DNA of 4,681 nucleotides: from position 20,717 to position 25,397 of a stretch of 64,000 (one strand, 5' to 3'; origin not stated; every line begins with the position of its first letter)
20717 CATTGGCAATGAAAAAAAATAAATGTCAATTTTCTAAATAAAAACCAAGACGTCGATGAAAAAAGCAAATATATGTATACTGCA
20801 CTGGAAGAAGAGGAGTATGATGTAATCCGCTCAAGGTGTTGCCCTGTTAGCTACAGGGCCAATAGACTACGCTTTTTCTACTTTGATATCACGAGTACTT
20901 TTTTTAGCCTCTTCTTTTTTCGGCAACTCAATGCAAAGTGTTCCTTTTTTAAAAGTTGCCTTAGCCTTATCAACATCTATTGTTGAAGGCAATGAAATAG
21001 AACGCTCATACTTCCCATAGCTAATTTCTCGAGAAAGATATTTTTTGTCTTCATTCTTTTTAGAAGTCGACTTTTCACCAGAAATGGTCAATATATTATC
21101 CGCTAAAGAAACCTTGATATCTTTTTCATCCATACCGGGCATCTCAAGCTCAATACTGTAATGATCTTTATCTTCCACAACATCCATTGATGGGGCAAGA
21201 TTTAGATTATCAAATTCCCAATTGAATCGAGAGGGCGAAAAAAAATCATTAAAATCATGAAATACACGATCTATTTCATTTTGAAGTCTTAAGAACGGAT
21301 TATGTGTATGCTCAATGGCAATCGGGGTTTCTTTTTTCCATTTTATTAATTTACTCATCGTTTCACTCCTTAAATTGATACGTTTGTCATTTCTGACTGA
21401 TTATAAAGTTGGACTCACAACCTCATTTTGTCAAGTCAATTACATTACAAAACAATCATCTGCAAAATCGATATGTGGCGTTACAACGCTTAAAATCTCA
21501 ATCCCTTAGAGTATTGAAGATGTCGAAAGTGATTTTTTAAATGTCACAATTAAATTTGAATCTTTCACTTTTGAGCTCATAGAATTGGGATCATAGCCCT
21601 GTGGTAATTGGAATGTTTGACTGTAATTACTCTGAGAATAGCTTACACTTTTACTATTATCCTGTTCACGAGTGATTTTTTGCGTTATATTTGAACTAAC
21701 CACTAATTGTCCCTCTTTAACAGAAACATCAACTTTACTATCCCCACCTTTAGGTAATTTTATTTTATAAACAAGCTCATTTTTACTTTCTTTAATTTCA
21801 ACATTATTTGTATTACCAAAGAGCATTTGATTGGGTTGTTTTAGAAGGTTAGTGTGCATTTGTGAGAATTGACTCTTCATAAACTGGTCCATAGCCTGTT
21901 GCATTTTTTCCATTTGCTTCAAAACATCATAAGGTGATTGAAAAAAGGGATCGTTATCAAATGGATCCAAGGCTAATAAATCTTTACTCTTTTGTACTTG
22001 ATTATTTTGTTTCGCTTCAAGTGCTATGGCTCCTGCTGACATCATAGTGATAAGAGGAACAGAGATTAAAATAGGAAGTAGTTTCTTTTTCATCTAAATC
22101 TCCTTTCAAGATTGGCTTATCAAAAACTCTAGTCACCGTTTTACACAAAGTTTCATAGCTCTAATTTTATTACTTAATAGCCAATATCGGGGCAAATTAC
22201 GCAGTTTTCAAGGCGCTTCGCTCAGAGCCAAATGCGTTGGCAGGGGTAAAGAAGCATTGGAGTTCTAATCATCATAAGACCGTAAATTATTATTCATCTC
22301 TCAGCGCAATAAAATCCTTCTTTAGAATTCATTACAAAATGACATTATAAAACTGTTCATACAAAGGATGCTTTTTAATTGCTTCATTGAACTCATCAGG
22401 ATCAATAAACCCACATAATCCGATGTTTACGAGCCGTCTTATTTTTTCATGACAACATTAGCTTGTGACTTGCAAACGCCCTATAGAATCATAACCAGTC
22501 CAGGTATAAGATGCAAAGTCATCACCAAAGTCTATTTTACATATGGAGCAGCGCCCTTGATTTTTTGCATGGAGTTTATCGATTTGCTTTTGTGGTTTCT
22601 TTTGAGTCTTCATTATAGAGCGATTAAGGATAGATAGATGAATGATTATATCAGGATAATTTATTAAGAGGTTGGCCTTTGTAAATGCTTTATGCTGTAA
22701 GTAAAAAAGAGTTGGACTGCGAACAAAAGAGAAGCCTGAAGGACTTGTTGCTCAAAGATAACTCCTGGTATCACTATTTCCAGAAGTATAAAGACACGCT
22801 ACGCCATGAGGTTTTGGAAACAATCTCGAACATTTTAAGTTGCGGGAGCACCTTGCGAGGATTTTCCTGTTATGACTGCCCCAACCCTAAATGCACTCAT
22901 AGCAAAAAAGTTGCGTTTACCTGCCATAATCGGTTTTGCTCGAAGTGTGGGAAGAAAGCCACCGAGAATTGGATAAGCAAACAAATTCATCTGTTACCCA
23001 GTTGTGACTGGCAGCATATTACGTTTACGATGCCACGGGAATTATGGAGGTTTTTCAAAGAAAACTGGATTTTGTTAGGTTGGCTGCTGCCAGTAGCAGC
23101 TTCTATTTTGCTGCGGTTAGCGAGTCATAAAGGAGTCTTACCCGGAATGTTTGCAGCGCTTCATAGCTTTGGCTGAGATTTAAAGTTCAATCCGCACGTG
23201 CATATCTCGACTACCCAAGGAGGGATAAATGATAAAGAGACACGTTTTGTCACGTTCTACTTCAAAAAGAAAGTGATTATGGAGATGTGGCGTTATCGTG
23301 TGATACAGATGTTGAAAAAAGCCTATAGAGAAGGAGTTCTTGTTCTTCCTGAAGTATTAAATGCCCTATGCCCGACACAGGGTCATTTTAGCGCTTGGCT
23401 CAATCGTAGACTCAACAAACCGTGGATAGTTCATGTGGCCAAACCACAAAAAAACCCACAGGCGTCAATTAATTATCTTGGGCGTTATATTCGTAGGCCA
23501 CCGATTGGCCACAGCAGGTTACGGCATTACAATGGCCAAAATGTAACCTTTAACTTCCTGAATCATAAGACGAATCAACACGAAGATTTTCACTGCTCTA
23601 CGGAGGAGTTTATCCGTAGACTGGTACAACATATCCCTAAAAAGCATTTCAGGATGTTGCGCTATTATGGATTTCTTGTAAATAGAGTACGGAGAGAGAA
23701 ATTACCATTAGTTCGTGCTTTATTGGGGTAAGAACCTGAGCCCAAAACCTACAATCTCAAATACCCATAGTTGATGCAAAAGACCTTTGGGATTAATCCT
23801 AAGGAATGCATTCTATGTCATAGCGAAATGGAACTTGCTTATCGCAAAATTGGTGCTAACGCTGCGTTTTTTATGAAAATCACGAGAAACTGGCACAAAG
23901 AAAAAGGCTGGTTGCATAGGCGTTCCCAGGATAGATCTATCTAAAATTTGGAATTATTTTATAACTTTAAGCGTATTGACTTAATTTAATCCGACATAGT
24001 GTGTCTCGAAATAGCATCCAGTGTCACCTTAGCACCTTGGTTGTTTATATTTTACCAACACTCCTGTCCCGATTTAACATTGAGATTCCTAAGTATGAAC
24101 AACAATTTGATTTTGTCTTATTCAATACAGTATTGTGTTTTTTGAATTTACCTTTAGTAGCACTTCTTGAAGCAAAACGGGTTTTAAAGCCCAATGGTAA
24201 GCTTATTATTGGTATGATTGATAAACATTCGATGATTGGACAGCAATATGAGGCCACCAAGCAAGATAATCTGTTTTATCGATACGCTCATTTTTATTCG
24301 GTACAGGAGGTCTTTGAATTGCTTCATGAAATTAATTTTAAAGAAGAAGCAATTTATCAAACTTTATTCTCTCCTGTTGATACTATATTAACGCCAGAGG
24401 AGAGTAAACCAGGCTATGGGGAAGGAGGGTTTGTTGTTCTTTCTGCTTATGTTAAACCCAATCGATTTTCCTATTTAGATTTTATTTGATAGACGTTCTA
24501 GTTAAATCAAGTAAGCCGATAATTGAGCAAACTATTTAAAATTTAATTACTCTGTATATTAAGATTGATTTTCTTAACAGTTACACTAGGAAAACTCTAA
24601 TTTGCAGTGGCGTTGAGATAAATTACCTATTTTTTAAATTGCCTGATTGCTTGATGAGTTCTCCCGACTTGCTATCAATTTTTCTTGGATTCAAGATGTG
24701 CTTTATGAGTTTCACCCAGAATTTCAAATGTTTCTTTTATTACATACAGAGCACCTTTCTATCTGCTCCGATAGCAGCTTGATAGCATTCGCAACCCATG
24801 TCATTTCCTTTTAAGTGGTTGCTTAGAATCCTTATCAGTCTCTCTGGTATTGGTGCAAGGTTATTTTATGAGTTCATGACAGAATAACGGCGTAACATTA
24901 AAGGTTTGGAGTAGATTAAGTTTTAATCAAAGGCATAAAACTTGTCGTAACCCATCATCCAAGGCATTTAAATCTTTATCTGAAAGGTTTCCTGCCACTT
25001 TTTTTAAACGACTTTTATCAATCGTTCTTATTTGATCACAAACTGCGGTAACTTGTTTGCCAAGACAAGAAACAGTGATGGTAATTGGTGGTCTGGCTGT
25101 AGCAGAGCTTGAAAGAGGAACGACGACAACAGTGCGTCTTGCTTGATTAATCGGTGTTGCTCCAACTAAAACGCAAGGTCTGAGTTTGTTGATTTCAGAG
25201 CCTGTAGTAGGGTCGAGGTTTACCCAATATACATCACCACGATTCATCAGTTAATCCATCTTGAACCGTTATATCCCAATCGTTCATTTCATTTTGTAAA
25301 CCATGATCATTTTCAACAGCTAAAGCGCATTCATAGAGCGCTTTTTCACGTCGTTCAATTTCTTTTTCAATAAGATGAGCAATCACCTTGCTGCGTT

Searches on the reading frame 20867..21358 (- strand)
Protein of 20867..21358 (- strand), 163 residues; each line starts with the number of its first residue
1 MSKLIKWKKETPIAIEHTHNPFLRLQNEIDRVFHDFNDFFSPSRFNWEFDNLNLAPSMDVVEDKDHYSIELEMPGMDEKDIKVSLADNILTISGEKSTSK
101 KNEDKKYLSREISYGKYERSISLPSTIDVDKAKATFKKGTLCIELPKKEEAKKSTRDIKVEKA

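Call 54: search_protein_families(library=pfam, proteins=[window:20867-21358:-], max_evalue=0.00001)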
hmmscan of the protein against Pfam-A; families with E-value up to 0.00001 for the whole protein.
window:20867-21358:- (163 aa): 2 families
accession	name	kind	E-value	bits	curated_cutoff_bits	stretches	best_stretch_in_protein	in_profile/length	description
PF00011.27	HSP20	-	1.8e-25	89.4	20.8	1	59-160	1-101/102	Hsp20/alpha crystallin family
PF17886.7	ArsA_HSP20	-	1.3e-08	34.8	22.5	1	65-144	2-62/63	HSP20-like domain found in ArsA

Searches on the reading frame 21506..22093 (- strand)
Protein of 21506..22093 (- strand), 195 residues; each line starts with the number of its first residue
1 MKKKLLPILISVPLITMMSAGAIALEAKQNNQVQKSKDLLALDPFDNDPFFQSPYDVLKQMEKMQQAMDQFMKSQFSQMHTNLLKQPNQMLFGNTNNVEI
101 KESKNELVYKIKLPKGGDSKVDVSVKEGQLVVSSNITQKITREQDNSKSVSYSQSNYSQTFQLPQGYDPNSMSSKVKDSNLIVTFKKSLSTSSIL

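Call 54: search_protein_families(library=pfam, proteins=[window:21506-22093:-], max_evalue=0.00001)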
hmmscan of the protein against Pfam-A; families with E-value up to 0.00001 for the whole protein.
window:21506-22093:- (195 aa): 1 family
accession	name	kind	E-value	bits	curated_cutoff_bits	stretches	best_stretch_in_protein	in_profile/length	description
PF00011.27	HSP20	-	4.2e-10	40.1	20.8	1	99-189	1-89/102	Hsp20/alpha crystallin family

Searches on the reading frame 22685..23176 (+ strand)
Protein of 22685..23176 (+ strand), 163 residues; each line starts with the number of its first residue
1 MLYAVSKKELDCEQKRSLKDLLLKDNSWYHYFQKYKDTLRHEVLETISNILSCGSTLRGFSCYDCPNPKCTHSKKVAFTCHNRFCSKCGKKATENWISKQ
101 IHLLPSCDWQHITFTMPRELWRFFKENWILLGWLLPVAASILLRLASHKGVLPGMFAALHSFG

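Call 54: search_protein_families(library=pfam, proteins=[window:22685-23176:+], max_evalue=0.00001)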
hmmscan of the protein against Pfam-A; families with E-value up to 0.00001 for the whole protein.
window:22685-23176:+ (163 aa): 1 family
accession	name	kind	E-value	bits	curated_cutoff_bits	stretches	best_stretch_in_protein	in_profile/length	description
PF14319.11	Zn_Tnp_IS91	-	1.6e-19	70.1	26.3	1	27-116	5-90/90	Transposase zinc-binding domain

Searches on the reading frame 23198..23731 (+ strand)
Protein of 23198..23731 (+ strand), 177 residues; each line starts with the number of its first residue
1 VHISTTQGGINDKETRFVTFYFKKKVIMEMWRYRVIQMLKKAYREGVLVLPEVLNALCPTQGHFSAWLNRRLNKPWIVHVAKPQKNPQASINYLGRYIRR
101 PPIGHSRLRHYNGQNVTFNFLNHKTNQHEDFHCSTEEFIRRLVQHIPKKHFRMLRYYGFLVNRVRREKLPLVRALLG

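Call 54: search_protein_families(library=pfam, proteins=[window:23198-23731:+], max_evalue=0.00001)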
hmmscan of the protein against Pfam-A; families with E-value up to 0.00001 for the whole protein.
window:23198-23731:+ (177 aa): 1 family
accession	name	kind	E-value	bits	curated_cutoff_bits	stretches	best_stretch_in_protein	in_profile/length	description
PF04986.18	Y2_Tnp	-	2.8e-37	128.9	20.9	1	1-166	19-181/183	Putative transposase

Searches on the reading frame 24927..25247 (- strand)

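Call 27: search_protein_families(library=pfam, proteins=[window:24927-25247:-], max_evalue=0.01)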
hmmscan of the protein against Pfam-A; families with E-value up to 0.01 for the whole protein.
window:24927-25247:- (106 aa): 2 families
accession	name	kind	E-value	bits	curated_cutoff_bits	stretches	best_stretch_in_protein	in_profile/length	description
PF02452.23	PemK_toxin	-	3.9e-27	95.1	23.1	1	3-104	2-109/109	PemK-like, MazF-like toxin of type II toxin-antitoxin system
PF01845.23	CcdB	-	0.004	17.8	28.6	1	22-92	14-88/101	CcdB protein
